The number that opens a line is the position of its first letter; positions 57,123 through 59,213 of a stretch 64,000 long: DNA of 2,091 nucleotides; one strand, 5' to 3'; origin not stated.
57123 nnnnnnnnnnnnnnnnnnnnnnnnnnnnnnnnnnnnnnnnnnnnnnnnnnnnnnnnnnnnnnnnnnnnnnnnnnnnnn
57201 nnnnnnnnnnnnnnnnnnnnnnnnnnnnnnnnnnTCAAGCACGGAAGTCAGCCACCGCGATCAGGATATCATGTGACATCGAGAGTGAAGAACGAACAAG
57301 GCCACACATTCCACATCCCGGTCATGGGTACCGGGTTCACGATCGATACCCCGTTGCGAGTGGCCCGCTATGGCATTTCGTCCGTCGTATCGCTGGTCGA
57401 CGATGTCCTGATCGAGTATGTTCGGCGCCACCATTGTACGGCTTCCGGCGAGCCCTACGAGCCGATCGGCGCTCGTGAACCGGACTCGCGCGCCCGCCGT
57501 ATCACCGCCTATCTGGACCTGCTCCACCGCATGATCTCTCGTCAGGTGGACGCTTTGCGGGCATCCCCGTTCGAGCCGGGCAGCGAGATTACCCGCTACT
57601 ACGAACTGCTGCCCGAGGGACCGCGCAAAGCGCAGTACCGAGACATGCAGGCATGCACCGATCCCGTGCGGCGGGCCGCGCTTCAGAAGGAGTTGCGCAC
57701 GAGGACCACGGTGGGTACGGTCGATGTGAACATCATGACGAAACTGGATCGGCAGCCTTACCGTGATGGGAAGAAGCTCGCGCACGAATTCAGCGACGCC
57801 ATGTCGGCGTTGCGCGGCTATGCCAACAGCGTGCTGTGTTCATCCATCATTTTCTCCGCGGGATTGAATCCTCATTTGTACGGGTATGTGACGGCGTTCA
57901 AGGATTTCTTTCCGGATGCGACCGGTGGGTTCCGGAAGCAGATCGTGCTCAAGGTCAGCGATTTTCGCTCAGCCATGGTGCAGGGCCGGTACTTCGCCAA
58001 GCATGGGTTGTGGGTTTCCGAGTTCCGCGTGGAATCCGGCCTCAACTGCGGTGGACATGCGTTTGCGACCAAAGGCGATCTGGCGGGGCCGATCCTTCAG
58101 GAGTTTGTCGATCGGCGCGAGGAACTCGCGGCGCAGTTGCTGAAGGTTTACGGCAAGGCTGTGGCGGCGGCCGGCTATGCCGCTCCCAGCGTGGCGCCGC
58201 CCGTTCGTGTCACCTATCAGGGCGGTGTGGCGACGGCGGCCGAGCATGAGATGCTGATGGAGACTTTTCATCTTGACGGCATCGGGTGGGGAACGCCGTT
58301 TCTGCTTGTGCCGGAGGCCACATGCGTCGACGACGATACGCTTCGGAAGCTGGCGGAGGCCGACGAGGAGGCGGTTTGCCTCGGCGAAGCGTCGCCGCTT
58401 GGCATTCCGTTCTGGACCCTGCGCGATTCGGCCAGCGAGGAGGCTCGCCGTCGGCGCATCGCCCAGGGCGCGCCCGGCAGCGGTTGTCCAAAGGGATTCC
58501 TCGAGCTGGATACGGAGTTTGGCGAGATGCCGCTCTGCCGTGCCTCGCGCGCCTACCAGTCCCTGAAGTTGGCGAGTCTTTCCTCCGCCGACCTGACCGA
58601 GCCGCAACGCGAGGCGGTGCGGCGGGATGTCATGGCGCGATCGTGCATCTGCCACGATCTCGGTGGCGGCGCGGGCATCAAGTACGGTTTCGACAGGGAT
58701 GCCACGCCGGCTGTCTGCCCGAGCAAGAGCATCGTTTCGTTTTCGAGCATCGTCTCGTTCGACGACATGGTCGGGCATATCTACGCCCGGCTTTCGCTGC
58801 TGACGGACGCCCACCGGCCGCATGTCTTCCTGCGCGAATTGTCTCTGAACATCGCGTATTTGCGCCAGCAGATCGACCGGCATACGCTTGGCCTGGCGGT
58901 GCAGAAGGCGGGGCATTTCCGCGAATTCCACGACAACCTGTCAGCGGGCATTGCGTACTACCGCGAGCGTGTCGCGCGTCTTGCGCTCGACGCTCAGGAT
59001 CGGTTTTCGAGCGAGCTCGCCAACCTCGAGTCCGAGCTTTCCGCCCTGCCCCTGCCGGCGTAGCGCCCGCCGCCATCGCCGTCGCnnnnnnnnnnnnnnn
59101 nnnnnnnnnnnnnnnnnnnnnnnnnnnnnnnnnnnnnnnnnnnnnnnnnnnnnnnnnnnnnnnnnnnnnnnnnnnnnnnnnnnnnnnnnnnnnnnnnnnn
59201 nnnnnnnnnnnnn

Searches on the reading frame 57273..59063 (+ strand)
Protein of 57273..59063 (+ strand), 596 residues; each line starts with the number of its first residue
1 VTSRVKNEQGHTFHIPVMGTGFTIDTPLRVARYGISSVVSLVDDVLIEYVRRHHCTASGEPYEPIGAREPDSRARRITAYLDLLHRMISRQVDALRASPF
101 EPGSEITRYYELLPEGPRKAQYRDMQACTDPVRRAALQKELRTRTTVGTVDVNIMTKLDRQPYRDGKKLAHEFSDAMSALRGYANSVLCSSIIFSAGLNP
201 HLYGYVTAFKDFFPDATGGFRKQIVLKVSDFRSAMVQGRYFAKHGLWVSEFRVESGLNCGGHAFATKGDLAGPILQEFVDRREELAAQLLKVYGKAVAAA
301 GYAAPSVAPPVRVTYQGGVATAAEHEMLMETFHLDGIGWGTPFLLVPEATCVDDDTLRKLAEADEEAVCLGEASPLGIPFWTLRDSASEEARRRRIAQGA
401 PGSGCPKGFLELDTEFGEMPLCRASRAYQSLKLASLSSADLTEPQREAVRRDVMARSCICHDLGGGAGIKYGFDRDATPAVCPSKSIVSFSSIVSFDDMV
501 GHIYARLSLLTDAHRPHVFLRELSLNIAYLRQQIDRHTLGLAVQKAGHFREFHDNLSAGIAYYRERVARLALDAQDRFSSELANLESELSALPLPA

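Call 3: search_protein_families(library=pfam, proteins=[window:57273-59063:+], max_evalue=0.01)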
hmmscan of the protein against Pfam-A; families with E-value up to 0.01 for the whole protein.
window:57273-59063:+ (596 aa): 0 families

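Call 7: search_protein_families(library=ncbifam, proteins=[window:57273-59063:+], max_evalue=0.01)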
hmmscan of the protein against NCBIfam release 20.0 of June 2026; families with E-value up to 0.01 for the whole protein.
window:57273-59063:+ (596 aa): 0 families

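Call 49: find_homologous_proteins(query=window:57273-59063:+, max_evalue=0.00001)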
Query window:57273-59063:+ (596 aa): 8000 proteins with E <= 0.00001 among 8000 candidates; the best 120 are listed.
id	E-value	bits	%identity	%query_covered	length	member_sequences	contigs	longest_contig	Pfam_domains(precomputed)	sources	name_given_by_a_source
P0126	0.0e+0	1357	100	100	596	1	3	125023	-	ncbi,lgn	-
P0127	4.2e-293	992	73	98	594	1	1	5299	-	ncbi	-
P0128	6.7e-274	928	71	97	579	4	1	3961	-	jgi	jgi:hypothetical protein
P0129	2.8e-227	774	59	98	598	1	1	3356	-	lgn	-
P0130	2.6e-224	764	58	99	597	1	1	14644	-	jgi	-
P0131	7.4e-224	763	60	98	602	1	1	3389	-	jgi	jgi:hypothetical protein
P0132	2.4e-223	761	60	98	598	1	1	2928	-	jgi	jgi:hypothetical protein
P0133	4.5e-223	760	58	97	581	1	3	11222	-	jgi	-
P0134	6.0e-223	760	56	99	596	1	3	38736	-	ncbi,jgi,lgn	jgi:hypothetical protein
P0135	1.1e-222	759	58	98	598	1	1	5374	-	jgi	jgi:hypothetical protein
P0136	1.1e-222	759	59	98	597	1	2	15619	-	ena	-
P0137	2.2e-222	758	58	98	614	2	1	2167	-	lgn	-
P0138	3.4e-222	757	59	99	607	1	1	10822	-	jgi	jgi:hypothetical protein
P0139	4.5e-222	757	59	99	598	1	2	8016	-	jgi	-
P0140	6.2e-222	757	59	98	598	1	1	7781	-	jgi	jgi:hypothetical protein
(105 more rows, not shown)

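Call 54: search_solved_structures(query=window:57273-59063:+, max_evalue=10)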
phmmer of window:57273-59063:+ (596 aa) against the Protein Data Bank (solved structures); distinct sequences matched with E-value up to 10: 4.
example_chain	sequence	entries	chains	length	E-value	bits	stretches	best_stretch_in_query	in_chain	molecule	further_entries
7y8a_O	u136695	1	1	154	1.2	11.1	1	287-383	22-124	PsaO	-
9wyp_O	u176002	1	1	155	1.2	11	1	287-383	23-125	PsaO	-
9uo7_A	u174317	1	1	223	1.3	10.9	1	21-102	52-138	Cell cycle associated protein MOB1, putative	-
21kr_A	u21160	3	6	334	1.6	10.6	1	373-470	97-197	Protein Wnt-3a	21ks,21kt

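Call 71: predict_structure(alignment_id=A4)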
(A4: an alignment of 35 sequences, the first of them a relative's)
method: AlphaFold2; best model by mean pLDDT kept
length: 596 residues; sequences in the alignment: 35
mean_pLDDT: 87.0   pTM: 0.88
mean pLDDT of the five models: 87.0, 86.2, 85.4, 84.1, 79.1
residues with pLDDT >= 90: 290; 70-90: 263; 50-70: 36; < 50: 7
segments of 3 or more residues with pLDDT < 50: 1-7
pLDDT, mean of each block of 10 residues (from residue 1): 42 78 80 91 84 95 90 93 95 94 94 91 96 96 90 77 78 87 95 83 91 89 92 93 95 73 73 95 95 94 89 89 92 92 90 89 87 74 86 88 66 75 84 89 91 81 79 85 84 94 93 84 87 87 87 95 94 88 97 90
secondary structure, 60 per line:
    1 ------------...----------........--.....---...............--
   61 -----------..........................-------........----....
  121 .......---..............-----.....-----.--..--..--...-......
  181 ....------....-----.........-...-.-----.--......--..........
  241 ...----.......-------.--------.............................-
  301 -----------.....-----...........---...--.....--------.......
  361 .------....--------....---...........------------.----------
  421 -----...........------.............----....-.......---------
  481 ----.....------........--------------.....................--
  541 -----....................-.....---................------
elements in order: E13-15 H26-33 E36-40 H44-58 H72-97 H105-112 H117-127 H131-144 E150-154 H175-184 E191-194 H200-208 E223-228 H231-243 E248-254 H271-299 E312-316 H322-332 E336-338 H341-345 H354-361 E368-371 E380-383 H387-397 H426-436 H443-455 H460-463 H465-471 H485-489 H496-503 H518-538 H546-565 H567-571 H575-590

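Call 74: fold_search(model_id=the predicted structure, library=pdb)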
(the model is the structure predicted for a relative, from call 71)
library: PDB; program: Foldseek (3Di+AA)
matches with E <= 10: 606; with E <= 0.001: 26
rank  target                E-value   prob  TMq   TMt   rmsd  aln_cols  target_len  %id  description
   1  9lt5                  3.8e-10  1.00  0.40  0.62   9.0       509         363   16  Crystal structure of dehydrogenase/isomerase FabX from Helicobacter pylori in complex with inhibitor 1 (released 2025-12-24)
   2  7e1q                  1.4e-09  1.00  0.40  0.61   8.8       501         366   14  Crystal structure of dehydrogenase/isomerase FabX from Helicobacter pylori (released 2021-12-01)
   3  9k7h                  4.0e-09  1.00  0.39  0.62   8.6       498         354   14  Crystal structure of dehydrogenase/isomerase FabX from Helicobacter pylori in complex with inhibitor 1872 (released 2025-08-20)
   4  9jsy                  1.8e-08  1.00  0.39  0.63   8.8       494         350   12  Crystal structure of dehydrogenase/isomerase FabX from Helicobacter pylori in complex with inhibitor 1991 (released 2025-08-20)
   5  9pl0_B                7.5e-07  1.00  0.36  0.62  10.4       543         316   10  The structure of the Fusobacterium nucleatum Enoyl-Acyl Carrier Protein Reductase (FabK) bound to an inhibitor (released 2026-01-28)
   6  5gvh                  2.4e-06  1.00  0.35  0.62   9.8       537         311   13  Structure of FabK from Thermotoga maritima (released 2017-06-07)
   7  5lsm_E                2.7e-06  1.00  0.34  0.55  10.4       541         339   12  Crystal structure of nitronate monooxygenase (SO_0471) from Shewanella oneidensis MR-1 (released 2016-09-14)
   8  6e2a                  3.9e-06  1.00  0.36  0.61   9.0       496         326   12  Crystal structure of NADH:quinone reductase PA1024 from Pseudomonas aeruginosa PAO1 in complex with NAD+ (released 2019-02-06)
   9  2z6i_B                4.5e-06  1.00  0.31  0.52  10.7       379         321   12  Crystal Structure of S. pneumoniae Enoyl-Acyl Carrier Protein Reductase (FabK) (released 2008-04-01)
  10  2z6i_A                7.1e-06  1.00  0.30  0.53  11.3       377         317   11  Crystal Structure of S. pneumoniae Enoyl-Acyl Carrier Protein Reductase (FabK) (released 2008-04-01)
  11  7l00_A                8.8e-06  1.00  0.38  0.67   7.1       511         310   10  Crystal Structure of C. difficile Enoyl-Acyl Carrier Protein Reductase (FabK) in Complex with an Inhibitor (released 2021-12-22)
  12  7l00_C                1.5e-05  1.00  0.35  0.62  10.8       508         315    9  Crystal Structure of C. difficile Enoyl-Acyl Carrier Protein Reductase (FabK) in Complex with an Inhibitor (released 2021-12-22)
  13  3bo9_A                2.0e-05  1.00  0.30  0.53  11.0       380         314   12  Crystal structure of putative nitroalkan dioxygenase (TM0800) from Thermotoga maritima at 2.71 A resolution (released 2007-12-25)
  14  5lsm_F                2.7e-05  1.00  0.32  0.53  10.9       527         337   12  Crystal structure of nitronate monooxygenase (SO_0471) from Shewanella oneidensis MR-1 (released 2016-09-14)
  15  5gvj_B                2.8e-05  1.00  0.29  0.54  11.5       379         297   12  Structure of FabK (M276A) mutant from Thermotoga maritima (released 2017-04-26)
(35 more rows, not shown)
